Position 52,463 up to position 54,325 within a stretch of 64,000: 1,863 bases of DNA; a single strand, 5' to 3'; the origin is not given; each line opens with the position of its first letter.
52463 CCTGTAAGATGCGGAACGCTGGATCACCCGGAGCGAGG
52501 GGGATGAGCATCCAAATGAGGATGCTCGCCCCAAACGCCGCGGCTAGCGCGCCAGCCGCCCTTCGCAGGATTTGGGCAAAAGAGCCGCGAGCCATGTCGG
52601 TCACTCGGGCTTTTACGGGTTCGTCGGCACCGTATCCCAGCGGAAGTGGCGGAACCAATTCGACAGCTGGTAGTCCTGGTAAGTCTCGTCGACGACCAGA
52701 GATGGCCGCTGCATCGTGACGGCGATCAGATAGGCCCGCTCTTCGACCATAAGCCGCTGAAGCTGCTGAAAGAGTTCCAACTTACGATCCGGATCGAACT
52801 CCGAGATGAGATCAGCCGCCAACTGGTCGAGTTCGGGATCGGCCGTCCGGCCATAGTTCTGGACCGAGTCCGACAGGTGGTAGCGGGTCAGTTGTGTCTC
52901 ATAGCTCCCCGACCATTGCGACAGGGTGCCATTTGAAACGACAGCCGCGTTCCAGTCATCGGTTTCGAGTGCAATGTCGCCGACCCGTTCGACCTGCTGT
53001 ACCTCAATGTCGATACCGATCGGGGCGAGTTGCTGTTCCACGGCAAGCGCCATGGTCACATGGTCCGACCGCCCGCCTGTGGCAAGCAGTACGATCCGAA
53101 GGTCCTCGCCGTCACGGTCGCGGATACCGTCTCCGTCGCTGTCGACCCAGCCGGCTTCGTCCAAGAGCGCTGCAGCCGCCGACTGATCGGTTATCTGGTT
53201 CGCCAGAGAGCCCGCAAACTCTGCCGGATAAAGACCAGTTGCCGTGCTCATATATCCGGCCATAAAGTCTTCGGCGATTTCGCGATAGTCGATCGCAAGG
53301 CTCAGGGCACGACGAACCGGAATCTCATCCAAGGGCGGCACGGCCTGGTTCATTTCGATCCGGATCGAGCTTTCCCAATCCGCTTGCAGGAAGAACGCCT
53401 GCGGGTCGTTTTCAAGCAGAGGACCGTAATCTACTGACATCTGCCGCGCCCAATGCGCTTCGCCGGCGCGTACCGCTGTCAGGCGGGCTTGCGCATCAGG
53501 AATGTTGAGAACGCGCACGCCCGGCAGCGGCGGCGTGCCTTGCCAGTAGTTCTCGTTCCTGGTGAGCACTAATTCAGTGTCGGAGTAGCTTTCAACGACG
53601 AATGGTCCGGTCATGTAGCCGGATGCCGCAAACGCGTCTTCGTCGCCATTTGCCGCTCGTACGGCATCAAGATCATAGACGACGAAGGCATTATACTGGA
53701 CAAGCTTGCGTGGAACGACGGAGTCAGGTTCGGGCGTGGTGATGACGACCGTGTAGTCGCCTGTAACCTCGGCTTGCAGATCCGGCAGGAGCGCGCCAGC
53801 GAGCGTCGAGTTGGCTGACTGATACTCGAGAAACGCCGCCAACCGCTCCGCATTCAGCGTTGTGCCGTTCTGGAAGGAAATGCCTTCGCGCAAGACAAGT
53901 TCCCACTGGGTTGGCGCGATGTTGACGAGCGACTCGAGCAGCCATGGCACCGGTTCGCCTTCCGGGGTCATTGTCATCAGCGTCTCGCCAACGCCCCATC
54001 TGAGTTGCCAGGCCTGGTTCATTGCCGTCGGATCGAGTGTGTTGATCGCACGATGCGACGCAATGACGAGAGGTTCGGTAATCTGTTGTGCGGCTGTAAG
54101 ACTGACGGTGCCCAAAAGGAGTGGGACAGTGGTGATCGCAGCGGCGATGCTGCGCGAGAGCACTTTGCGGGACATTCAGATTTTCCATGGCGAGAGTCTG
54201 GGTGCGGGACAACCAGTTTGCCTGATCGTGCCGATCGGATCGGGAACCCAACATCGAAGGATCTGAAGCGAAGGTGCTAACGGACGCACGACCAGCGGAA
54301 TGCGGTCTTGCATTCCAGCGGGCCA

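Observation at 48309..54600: Cobalamin riboswitch driving a Nik/Dpp-type ABC importer that ends in a FhuF-like 2Fe-2S protein, all carried on a tRNA-Leu island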

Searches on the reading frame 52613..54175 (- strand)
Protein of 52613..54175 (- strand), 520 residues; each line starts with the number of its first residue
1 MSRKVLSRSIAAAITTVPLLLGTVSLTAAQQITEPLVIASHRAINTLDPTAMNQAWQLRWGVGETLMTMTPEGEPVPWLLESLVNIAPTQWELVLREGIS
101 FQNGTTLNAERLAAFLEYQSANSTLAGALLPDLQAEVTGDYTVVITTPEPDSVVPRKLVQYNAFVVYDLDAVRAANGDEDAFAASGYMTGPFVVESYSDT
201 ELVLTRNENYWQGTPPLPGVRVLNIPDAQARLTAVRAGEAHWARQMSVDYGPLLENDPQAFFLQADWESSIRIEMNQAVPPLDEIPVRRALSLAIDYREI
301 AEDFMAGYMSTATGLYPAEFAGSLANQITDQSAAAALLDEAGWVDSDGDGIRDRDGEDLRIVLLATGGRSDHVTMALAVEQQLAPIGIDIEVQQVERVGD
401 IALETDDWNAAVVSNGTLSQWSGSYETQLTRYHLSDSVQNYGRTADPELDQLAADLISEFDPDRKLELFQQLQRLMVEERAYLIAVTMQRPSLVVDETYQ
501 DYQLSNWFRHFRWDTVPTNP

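Call 4: search_protein_families(library=pfam, proteins=[window:52613-54175:-], max_evalue=0.01)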
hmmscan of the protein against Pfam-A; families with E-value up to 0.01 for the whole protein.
window:52613-54175:- (520 aa): 1 family
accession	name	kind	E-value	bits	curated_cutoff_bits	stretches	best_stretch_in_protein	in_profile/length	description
PF00496.27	SBP_bac_5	-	1.9e-62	212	32.4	1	74-416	1-347/368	Bacterial extracellular solute-binding proteins, family 5 Middle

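Call 5: search_protein_families(library=ncbifam, proteins=[window:52613-54175:-], max_evalue=0.01)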
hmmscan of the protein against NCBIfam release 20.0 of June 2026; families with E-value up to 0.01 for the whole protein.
window:52613-54175:- (520 aa): 11 families
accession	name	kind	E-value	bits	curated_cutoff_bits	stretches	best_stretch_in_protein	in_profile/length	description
NF045468.1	Opp5A_nikA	equivalog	1.1e-59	202.3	600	1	34-480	18-451/488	nickel ABC transporter substrate-binding protein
TIGR04028.1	SBP_KPN_01854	hypoth_equivalog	4e-31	108.1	468.5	1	76-486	45-477/509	TIGR04028 family ABC transporter substrate-binding protein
TIGR02294.1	nickel_nikA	equivalog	3.2e-29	101.8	393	1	34-402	6-386/501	nickel ABC transporter substrate-binding protein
NF045467.1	Opp4A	equivalog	1.4e-27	96.1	650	1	136-496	157-535/556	oligopeptide ABC transporter substrate-binding protein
NF047575.1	opine_bind_CntA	exception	1.8e-20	73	800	1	27-428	30-441/535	staphylopine-dependent metal ABC transporter substrate-binding lipoprotein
NF011942.0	PRK15413.1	equivalog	9.4e-20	70.8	594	1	90-481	87-476/512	glutathione ABC transporter substrate-binding protein GsiB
NF011689.0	PRK15109.1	equivalog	4.6e-14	52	560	1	139-480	164-502/547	ABC transporter substrate-binding protein SapA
NF043070.1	DppA_dipep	equivalog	2.4e-06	26.4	1005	1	186-485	207-503/535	dipeptide ABC transporter periplasmic-binding protein DppA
NF007287.0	PRK09755.1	equivalog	9.8e-05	21.4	1098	1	138-326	160-346/535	ABC transporter substrate-binding protein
NF011684.0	PRK15104.1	equivalog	0.00049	18.9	947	0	140-475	167-498/543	oligopeptide ABC transporter substrate-binding protein OppA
NF010149.0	PRK13626.1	equivalog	0.0034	16.1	476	1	81-232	170-311/552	HTH-type transcriptional regulator SgrR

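Call 31: search_solved_structures(query=window:52613-54175:-, max_evalue=1e-10, show_alignments=1)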
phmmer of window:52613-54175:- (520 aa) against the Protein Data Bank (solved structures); distinct sequences matched with E-value up to 1e-10: 19.
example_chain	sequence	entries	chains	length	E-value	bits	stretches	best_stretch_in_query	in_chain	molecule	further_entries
3t66_A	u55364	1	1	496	3.2e-42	148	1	43-508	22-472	Nickel ABC transporter (Nickel-binding protein)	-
4wed_A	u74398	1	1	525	1.8e-23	86.2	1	18-398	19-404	ABC transporter, periplasmic solute-binding protein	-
2noo_A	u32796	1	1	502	3.7e-21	78.6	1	62-483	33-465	Nickel-binding periplasmic protein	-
3qim_A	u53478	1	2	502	4.5e-21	78.3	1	62-483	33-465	Nickel-binding periplasmic protein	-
9t0v_A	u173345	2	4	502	7.3e-21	77.6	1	62-483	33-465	Nickel-binding periplasmic protein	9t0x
8spm_A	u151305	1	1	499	8e-21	77.5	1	62-483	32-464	Nickel ABC transporter, nickel/metallophore periplasmic binding protein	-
3mzb_A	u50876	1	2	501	8.1e-21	77.5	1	62-483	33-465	Nickel-binding periplasmic protein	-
1zlq_A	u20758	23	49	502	8.1e-21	77.4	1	62-483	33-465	Nickel-binding periplasmic protein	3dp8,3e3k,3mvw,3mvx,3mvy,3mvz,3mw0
1uiu_A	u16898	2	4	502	1.5e-20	76.6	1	62-483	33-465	Nickel-binding periplasmic protein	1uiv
1xoc_A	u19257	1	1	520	2.4e-20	75.9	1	90-484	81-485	Oligopeptide-binding protein appA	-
4oer_A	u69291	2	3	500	5.3e-19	71.5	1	62-426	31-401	NikA protein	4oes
1uqw_A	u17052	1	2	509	1.3e-17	66.9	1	89-347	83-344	PUTATIVE BINDING PROTEIN YLIB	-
5u4o_A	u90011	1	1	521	1.5e-17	66.7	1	66-479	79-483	ABC transporter substrate-binding protein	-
4ofj_A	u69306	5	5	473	1.7e-15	59.9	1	59-456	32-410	Extracytoplasmic Nickel-Binding Protein SaNikA | Nickel ABC transporter substrate-binding protein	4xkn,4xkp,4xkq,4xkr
3rqt_A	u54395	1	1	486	1.9e-15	59.8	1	59-456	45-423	Putative uncharacterized protein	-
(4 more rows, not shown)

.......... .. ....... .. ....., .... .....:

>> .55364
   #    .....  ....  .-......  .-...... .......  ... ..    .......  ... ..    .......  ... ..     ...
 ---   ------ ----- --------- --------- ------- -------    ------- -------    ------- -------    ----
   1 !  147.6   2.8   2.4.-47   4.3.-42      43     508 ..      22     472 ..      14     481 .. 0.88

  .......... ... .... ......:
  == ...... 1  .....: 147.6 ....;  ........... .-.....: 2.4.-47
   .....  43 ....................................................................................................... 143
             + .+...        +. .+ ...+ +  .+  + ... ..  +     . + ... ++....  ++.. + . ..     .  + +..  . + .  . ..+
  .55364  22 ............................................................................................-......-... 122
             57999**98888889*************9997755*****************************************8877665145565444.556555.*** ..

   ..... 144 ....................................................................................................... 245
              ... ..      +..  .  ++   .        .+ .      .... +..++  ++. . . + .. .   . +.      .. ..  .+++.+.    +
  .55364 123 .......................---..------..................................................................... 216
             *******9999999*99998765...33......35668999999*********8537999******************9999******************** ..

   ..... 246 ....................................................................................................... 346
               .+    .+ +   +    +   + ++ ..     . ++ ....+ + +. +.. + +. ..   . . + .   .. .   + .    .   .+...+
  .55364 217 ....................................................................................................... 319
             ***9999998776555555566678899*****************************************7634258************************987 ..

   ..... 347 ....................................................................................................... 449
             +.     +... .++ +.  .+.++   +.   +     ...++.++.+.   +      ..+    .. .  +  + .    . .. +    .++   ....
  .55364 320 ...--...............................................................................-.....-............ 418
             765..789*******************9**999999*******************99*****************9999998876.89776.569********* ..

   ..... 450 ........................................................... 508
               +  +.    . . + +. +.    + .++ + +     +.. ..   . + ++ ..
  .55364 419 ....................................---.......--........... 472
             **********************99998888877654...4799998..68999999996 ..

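Call 55: search_solved_structures(query=window:52613-54175:-, max_evalue=1e-20, show_alignments=3)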
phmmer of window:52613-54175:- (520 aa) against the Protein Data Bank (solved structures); distinct sequences matched with E-value up to 1e-20: 8.
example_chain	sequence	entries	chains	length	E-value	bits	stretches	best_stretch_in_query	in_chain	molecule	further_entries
3t66_A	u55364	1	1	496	3.2e-42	148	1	43-508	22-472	Nickel ABC transporter (Nickel-binding protein)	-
4wed_A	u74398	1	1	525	1.8e-23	86.2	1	18-398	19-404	ABC transporter, periplasmic solute-binding protein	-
2noo_A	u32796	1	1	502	3.7e-21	78.6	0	62-483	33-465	Nickel-binding periplasmic protein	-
3qim_A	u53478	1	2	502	4.5e-21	78.3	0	62-483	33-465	Nickel-binding periplasmic protein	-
9t0v_A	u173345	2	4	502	7.3e-21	77.6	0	62-483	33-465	Nickel-binding periplasmic protein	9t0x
8spm_A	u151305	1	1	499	8e-21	77.5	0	62-483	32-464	Nickel ABC transporter, nickel/metallophore periplasmic binding protein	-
3mzb_A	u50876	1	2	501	8.1e-21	77.5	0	62-483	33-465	Nickel-binding periplasmic protein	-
1zlq_A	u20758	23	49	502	8.1e-21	77.4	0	62-483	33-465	Nickel-binding periplasmic protein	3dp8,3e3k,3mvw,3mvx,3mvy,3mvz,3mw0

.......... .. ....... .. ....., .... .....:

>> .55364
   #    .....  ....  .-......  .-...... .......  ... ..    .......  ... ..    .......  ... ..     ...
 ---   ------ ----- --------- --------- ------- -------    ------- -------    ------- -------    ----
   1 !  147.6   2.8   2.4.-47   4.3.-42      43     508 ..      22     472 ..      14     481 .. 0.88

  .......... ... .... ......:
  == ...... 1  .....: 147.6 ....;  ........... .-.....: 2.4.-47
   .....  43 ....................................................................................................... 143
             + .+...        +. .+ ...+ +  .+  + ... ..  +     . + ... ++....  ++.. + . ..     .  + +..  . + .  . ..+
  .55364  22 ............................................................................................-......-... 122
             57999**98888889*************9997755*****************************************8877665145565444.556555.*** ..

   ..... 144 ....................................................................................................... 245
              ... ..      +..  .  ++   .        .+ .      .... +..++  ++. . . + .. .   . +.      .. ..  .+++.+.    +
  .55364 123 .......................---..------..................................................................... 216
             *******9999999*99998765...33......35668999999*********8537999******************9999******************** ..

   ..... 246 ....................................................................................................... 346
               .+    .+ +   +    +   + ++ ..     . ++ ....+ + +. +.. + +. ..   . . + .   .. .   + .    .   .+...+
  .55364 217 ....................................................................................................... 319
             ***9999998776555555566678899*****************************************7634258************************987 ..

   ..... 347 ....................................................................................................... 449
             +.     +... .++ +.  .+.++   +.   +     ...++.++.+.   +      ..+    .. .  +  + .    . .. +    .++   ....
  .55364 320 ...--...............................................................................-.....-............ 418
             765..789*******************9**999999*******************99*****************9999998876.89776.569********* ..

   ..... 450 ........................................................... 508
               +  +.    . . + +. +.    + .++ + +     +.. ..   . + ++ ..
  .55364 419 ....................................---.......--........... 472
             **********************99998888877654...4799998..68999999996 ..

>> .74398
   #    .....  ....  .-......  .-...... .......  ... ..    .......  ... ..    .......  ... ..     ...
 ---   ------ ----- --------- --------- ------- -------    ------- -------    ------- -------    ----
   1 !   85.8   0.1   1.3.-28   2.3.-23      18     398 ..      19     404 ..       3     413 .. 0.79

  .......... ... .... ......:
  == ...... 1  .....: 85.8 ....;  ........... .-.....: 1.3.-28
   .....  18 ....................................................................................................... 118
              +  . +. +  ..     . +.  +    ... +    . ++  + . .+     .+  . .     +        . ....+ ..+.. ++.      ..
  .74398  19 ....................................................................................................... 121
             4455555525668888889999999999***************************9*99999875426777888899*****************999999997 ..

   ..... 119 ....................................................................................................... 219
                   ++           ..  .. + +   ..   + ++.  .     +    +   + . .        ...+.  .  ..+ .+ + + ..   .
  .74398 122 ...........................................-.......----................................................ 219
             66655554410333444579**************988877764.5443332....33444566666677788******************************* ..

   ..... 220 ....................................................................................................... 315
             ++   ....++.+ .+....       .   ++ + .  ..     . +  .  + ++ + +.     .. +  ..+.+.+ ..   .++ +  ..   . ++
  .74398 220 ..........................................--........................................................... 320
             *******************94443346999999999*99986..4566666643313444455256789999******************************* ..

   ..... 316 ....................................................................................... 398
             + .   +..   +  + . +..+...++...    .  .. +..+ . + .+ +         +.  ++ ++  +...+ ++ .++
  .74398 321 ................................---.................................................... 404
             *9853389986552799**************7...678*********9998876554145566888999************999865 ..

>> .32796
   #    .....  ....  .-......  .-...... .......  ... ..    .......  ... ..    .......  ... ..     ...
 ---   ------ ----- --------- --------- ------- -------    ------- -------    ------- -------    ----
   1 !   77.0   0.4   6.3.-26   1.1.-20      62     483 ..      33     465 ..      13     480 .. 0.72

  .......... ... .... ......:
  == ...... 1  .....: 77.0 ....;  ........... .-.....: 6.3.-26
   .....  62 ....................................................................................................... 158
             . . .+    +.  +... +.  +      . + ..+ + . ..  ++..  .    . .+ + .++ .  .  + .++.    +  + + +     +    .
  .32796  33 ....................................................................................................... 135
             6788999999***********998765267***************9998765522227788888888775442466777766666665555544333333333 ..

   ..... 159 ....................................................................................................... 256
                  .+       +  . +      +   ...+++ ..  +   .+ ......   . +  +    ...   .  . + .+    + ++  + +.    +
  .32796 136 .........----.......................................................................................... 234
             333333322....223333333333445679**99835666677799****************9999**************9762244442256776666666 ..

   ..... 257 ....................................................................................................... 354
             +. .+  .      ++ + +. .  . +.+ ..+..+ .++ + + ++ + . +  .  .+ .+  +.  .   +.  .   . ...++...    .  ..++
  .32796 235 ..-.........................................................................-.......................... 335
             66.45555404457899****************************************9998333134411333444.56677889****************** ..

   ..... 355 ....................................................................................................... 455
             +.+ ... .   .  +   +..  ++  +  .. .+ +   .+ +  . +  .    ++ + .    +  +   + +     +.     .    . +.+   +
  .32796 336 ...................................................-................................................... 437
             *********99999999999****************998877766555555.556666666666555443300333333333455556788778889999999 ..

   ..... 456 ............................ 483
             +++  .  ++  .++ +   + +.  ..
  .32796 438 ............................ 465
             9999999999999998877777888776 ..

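Call 73: search_dna_similar(query=window:52613-54175:-, collection=plasmids, mode=protein, max_evalue=1e-40, max_rows=40)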
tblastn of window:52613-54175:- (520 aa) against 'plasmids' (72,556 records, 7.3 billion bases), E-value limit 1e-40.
Records with a match: 1; places in all: 1; records where one place covers at least 80% of the query: 1.
Best place of each record, by identity: <60% 1.
By first word of the organism name: Roseinatronobacter 1.
By predicted mobility (MOB-suite, as given by PLSDB): non-mobilizable 1.
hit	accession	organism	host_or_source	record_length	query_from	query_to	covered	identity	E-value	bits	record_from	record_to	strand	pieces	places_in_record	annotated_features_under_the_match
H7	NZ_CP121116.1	Roseinatronobacter sp. S2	cell culture,Alkaline Spring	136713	9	519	98%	33.7%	8e-58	215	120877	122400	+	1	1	ABC transporter substrate-binding protein | ABC transporter permease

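Call 87: get_annotated_region(hit=H7, flank=8000)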
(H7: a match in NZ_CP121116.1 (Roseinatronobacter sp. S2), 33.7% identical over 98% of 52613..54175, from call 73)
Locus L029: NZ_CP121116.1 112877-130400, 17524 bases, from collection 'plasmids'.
description: Roseinatronobacter sp. S2 plasmid unnamed3, complete sequence
organism: Roseinatronobacter sp. S2 (NCBI taxid 3035471)
taxonomy: Bacteria; Pseudomonadota; Alphaproteobacteria; Rhodobacterales; Paracoccaceae; Roseinatronobacter; Roseinatronobacter sp. S2
host: -; source: cell culture,Alkaline Spring; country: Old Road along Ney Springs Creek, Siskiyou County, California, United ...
typing (MOB-suite, as given by PLSDB): non-mobilizable
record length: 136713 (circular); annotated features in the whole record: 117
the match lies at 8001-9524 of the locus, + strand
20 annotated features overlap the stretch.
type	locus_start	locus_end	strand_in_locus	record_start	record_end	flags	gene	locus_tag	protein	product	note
CDS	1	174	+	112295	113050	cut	-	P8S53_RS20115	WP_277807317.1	hypothetical protein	-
CDS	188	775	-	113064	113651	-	-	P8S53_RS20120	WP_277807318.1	TetR/AcrR family transcriptional regulator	-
CDS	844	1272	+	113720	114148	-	-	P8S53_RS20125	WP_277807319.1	VOC family protein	-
CDS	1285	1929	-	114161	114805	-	-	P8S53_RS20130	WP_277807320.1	TetR/AcrR family transcriptional regulator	-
CDS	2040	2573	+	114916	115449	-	-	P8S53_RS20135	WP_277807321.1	hypothetical protein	-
CDS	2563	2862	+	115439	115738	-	-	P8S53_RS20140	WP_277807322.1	hypothetical protein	-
CDS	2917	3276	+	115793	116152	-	-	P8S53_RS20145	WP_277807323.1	metalloregulator ArsR/SmtB family transcription factor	GO:0006355 - regulation of DNA-templated transcription [Evidence IEA]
CDS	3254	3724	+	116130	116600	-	-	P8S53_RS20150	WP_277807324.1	SRPBCC family protein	-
CDS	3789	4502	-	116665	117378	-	-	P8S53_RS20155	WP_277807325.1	DUF1428 domain-containing protein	-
CDS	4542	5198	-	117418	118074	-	-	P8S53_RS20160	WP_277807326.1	glutathione S-transferase family protein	GO:0006749 - glutathione metabolic process [Evidence IEA]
CDS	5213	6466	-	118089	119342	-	-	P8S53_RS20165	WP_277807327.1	serine hydrolase domain-containing protein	-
CDS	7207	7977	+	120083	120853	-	-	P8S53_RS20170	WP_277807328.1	(2Fe-2S) ferredoxin domain-containing protein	-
CDS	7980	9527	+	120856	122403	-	-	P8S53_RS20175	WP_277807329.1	ABC transporter substrate-binding protein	-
CDS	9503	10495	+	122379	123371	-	-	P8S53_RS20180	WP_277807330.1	ABC transporter permease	GO:0055085 - transmembrane transport [Evidence IEA]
CDS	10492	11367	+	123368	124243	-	-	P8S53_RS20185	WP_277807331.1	ABC transporter permease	-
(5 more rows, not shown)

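Call 92: search_protein_families(library=pfam, proteins=[L029:7207-7977:+], max_evalue=0.001)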
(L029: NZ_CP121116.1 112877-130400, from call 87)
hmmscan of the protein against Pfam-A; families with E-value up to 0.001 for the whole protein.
L029:7207-7977:+ (256 aa): 0 families

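Call 103: find_homologous_proteins(query=window:52613-54175:-, max_evalue=1e-30)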
Query window:52613-54175:- (520 aa): 44 proteins with E <= 1e-30 among 8000 candidates.
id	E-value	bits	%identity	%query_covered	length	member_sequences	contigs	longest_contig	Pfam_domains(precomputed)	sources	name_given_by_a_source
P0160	9.2e-199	679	64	93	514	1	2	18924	PF00496.28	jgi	jgi:peptide/nickel transport system substrate-binding protein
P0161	5.8e-186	637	66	87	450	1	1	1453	PF00496.28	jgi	jgi:peptide/nickel transport system substrate-binding protein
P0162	2.0e-169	583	64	82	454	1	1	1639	PF00496.28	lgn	-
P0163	1.4e-95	339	39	95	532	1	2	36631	PF00496.28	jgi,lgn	jgi:peptide/nickel transport system substrate-binding protein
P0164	1.2e-91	326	39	93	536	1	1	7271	PF00496.28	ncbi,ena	-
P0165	1.4e-89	319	39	93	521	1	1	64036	PF00496.28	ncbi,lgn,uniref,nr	ncbi:ABC transporter substrate-binding protein [Pseudonocardia sp.]|uniref:ABC transporter substrate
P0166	7.1e-86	307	36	94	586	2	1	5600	PF00496.28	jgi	-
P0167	1.4e-85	306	36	93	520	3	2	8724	PF00496.28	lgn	-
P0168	3.9e-84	301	36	99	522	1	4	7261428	PF00496.28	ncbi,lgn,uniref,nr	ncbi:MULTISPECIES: ABC transporter substrate-binding protein [Pseudonocardia]|uniref:Nickel-binding 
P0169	4.4e-72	261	31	93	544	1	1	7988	PF00496.28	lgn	-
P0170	1.9e-68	250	34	90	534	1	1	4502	PF00496.28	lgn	-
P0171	2.3e-47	180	30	86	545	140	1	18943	PF00496.28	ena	-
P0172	5.8e-47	179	29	83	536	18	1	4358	PF00496.28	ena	-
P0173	9.1e-47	178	30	86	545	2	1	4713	PF00496.28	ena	-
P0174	2.4e-46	177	29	95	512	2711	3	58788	PF00496.28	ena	-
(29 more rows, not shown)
